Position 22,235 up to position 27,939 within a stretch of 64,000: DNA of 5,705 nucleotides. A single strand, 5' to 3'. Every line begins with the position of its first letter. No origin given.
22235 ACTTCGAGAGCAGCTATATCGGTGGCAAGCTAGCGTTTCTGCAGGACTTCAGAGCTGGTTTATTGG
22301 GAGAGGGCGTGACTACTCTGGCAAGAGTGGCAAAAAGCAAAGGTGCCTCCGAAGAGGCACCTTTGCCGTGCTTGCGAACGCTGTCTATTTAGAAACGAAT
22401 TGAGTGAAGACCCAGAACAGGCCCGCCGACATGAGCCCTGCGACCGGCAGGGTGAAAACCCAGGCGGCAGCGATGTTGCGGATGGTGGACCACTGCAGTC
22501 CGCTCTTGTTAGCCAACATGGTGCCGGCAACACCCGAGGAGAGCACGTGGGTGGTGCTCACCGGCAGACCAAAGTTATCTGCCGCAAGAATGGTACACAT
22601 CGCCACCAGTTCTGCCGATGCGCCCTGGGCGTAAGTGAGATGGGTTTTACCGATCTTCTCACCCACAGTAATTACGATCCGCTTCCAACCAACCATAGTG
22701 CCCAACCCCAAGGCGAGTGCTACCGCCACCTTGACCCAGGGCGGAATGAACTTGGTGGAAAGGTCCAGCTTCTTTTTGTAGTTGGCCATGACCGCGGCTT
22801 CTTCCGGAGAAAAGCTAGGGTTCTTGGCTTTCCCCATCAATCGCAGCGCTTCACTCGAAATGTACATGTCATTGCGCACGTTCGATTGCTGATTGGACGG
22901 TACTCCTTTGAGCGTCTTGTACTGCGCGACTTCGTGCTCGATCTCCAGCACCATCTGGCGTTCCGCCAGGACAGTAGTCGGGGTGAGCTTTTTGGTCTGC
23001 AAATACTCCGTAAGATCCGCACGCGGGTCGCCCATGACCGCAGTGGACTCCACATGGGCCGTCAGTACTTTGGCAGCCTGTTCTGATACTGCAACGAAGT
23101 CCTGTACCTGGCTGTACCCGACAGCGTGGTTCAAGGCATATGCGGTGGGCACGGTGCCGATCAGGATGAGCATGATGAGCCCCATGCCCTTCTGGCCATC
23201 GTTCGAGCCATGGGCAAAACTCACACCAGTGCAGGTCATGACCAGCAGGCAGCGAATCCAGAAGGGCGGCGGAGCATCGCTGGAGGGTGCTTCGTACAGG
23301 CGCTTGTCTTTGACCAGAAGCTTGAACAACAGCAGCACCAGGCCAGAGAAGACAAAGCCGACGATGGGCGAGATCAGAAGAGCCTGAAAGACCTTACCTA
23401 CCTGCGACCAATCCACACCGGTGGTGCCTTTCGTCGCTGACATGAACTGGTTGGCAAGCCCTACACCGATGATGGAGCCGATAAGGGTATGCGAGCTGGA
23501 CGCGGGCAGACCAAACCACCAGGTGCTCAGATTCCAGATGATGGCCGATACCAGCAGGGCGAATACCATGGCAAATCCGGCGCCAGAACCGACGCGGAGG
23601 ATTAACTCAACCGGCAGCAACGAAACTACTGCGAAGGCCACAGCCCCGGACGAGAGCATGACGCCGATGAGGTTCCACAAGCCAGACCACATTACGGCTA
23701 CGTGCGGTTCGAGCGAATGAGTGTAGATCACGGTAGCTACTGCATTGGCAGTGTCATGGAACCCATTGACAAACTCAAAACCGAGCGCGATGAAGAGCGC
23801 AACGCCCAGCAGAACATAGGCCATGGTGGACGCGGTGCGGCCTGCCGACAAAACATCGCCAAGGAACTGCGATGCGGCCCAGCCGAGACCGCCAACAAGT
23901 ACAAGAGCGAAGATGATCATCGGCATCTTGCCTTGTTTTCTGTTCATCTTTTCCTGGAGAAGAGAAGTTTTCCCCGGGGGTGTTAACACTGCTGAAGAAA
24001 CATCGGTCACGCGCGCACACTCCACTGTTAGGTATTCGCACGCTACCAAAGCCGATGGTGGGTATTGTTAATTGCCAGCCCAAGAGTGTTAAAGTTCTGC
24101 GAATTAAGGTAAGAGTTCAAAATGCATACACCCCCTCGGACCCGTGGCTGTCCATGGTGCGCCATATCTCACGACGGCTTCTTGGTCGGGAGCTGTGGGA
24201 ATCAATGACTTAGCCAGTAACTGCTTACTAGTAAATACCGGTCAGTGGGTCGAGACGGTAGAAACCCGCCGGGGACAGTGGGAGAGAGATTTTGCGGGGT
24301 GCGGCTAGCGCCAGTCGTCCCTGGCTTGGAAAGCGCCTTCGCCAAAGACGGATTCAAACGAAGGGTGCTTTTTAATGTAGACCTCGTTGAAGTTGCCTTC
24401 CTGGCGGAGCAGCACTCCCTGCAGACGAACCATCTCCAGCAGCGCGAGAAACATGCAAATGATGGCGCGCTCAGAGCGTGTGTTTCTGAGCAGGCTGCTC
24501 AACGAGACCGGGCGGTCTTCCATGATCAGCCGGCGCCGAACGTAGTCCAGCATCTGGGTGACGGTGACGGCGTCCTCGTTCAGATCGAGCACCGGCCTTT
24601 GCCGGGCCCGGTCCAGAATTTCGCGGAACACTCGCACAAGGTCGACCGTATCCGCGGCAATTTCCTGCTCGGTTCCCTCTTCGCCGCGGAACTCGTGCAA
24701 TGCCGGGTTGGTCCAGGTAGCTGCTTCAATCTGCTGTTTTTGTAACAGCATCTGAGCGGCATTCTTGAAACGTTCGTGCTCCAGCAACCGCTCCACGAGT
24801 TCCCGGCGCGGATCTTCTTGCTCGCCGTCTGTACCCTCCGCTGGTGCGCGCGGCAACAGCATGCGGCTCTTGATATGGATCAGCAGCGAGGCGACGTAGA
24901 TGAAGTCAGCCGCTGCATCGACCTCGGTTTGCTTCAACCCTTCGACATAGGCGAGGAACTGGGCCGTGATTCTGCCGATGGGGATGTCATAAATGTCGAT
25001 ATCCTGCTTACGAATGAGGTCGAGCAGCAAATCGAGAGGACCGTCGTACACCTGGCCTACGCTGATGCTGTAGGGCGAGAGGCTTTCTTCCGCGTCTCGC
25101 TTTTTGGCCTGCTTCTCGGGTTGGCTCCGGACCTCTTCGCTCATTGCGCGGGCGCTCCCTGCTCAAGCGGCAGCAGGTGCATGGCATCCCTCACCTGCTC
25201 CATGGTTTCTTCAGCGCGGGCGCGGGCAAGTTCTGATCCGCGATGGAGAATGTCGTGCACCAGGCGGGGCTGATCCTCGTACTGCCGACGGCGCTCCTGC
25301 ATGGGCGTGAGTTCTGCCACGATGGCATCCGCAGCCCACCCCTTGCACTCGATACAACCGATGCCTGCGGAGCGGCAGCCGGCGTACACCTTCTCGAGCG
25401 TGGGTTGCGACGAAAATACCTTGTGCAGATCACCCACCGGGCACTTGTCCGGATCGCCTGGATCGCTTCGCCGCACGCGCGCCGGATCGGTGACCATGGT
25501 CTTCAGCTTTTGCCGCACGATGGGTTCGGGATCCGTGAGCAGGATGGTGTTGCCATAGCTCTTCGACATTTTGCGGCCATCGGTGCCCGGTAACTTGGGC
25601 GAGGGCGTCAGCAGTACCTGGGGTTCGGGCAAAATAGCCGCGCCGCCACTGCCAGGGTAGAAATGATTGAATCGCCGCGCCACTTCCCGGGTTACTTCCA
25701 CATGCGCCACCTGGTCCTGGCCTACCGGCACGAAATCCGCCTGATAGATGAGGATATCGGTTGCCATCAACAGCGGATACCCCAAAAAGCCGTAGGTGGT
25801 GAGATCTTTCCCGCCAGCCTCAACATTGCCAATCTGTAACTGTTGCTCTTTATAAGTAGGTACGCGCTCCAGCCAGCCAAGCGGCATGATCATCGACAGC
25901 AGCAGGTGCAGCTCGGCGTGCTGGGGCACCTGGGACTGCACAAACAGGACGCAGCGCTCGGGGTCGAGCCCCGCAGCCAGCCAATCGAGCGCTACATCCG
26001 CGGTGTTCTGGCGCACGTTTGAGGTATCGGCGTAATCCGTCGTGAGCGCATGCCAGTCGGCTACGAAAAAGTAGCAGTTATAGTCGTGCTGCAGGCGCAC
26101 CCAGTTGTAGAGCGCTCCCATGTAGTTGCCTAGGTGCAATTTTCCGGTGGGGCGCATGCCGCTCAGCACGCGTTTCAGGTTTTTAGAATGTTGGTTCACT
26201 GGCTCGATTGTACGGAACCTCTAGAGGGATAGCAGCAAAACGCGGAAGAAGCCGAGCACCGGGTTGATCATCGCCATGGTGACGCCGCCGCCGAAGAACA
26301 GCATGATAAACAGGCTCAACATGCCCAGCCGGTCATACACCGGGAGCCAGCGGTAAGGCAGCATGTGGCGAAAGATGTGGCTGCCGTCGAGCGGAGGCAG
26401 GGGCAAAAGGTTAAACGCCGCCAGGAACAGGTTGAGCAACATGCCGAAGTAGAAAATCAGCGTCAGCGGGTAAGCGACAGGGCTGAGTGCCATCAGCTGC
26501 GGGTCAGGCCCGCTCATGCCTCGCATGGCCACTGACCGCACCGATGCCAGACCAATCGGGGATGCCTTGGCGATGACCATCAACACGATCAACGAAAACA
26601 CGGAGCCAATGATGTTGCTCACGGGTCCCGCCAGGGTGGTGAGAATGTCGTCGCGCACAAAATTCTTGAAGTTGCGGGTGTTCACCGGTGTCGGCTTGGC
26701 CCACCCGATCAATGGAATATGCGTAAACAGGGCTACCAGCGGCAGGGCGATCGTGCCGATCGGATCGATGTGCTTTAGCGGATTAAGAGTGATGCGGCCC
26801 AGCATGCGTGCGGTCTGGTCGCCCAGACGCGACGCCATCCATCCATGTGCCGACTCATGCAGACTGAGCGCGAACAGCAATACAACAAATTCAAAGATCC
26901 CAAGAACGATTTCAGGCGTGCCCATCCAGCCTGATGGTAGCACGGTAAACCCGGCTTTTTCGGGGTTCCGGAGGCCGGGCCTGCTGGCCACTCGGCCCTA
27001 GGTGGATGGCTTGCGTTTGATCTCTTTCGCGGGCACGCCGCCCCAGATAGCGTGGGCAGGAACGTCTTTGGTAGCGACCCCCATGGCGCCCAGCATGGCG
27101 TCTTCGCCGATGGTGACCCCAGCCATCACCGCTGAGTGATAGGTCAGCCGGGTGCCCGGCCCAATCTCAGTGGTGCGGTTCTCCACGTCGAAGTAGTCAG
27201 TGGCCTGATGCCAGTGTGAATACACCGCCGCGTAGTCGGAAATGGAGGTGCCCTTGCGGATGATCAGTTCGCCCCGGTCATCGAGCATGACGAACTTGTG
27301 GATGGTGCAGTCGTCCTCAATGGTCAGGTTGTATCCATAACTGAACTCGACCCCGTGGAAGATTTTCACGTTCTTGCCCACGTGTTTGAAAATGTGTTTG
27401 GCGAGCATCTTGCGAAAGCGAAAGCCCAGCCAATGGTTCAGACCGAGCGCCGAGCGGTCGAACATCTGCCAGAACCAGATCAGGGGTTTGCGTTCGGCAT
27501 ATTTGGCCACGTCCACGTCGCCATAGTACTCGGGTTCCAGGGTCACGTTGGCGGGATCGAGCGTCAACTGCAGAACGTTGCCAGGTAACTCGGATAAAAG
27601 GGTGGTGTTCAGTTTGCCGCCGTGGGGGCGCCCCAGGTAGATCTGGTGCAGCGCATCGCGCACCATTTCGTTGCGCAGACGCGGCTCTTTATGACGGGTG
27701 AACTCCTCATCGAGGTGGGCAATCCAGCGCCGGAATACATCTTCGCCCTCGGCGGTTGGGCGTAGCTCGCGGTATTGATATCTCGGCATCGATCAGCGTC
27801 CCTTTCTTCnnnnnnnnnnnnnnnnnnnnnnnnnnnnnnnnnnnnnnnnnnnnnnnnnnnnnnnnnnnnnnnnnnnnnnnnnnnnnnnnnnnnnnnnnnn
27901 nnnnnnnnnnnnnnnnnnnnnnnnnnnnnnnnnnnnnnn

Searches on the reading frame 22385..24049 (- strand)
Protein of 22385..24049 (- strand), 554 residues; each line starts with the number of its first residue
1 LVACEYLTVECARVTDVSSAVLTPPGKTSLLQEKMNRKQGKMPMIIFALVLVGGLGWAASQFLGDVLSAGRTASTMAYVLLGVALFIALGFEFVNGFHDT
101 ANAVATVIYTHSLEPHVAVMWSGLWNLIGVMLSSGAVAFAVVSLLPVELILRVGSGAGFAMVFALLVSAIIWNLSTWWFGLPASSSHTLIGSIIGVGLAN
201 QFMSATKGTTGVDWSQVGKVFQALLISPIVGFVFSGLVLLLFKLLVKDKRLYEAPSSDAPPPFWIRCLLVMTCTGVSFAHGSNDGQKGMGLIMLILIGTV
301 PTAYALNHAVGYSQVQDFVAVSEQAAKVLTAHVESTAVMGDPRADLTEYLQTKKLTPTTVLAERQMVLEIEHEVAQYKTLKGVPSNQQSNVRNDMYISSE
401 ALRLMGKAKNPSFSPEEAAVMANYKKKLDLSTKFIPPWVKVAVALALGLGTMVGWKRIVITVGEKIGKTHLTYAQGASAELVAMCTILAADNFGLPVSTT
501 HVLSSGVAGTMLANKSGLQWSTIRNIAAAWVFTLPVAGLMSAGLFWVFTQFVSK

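Call 58: search_protein_families(library=pfam, proteins=[window:22385-24049:-], max_evalue=0.00001)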
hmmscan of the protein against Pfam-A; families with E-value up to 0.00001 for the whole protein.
window:22385-24049:- (554 aa): 1 family
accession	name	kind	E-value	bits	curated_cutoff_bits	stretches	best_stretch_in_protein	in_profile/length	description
PF01384.25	PHO4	-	3.9e-89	299.5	33.7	1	95-541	1-350/350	Phosphate transporter family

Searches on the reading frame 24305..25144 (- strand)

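Call 58: search_protein_families(library=pfam, proteins=[window:24305-25144:-], max_evalue=0.00001)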
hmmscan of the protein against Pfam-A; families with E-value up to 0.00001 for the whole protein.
window:24305-25144:- (279 aa): 1 family
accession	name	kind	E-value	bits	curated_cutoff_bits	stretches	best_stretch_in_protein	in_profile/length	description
PF02616.19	SMC_ScpA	-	3.9e-30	106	24.6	1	43-258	1-230/232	Segregation and condensation protein ScpA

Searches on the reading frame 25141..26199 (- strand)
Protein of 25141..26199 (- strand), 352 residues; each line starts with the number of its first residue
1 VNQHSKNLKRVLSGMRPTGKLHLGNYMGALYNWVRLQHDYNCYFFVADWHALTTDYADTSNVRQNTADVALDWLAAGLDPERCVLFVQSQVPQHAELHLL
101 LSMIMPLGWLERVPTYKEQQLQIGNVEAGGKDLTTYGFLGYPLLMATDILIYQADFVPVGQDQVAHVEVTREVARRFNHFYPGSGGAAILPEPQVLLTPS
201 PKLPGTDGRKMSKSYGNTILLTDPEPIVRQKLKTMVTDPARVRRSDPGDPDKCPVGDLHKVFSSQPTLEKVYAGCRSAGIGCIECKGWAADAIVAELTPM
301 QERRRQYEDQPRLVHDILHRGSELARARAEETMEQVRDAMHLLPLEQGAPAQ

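Call 58: search_protein_families(library=pfam, proteins=[window:25141-26199:-], max_evalue=0.00001)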
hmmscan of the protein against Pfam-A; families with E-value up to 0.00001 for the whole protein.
window:25141-26199:- (352 aa): 1 family
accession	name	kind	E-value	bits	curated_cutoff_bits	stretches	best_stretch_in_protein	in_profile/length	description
PF00579.31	tRNA-synt_1b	-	2.9e-67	227.5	21.1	1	10-296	7-290/292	tRNA synthetases class I (W and Y)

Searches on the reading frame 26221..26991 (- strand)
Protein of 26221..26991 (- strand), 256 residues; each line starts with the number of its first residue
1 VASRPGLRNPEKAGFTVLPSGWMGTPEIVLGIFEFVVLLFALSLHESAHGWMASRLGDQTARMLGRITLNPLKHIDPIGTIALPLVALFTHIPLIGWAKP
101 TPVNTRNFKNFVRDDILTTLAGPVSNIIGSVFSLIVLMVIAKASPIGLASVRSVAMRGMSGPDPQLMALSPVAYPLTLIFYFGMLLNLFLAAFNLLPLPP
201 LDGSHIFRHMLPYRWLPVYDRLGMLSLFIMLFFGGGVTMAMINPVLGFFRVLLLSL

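Call 58: search_protein_families(library=pfam, proteins=[window:26221-26991:-], max_evalue=0.00001)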
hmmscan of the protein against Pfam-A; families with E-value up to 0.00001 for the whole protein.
window:26221-26991:- (256 aa): 1 family
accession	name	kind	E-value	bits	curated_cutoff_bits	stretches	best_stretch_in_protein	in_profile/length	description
PF02163.28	Peptidase_M50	-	3.9e-14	53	27.2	1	35-233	3-217/221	Peptidase family M50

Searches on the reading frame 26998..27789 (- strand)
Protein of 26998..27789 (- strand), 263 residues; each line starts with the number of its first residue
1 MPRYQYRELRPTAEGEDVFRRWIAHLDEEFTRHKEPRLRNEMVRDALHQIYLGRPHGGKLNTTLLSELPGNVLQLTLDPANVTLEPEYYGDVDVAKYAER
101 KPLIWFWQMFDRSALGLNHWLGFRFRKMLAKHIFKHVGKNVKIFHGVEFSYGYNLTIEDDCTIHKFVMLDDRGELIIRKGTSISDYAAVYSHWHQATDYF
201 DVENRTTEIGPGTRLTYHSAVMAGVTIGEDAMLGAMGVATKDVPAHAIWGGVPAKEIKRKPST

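Call 59: search_protein_families(library=pfam, proteins=[window:26998-27789:-], max_evalue=0.00001)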
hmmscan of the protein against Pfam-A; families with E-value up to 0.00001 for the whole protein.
window:26998-27789:- (263 aa): 1 family
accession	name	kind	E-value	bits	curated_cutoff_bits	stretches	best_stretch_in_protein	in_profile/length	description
PF00132.30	Hexapep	-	8.2e-06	25.7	27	0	207-235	2-30/36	Bacterial transferase hexapeptide (six repeats)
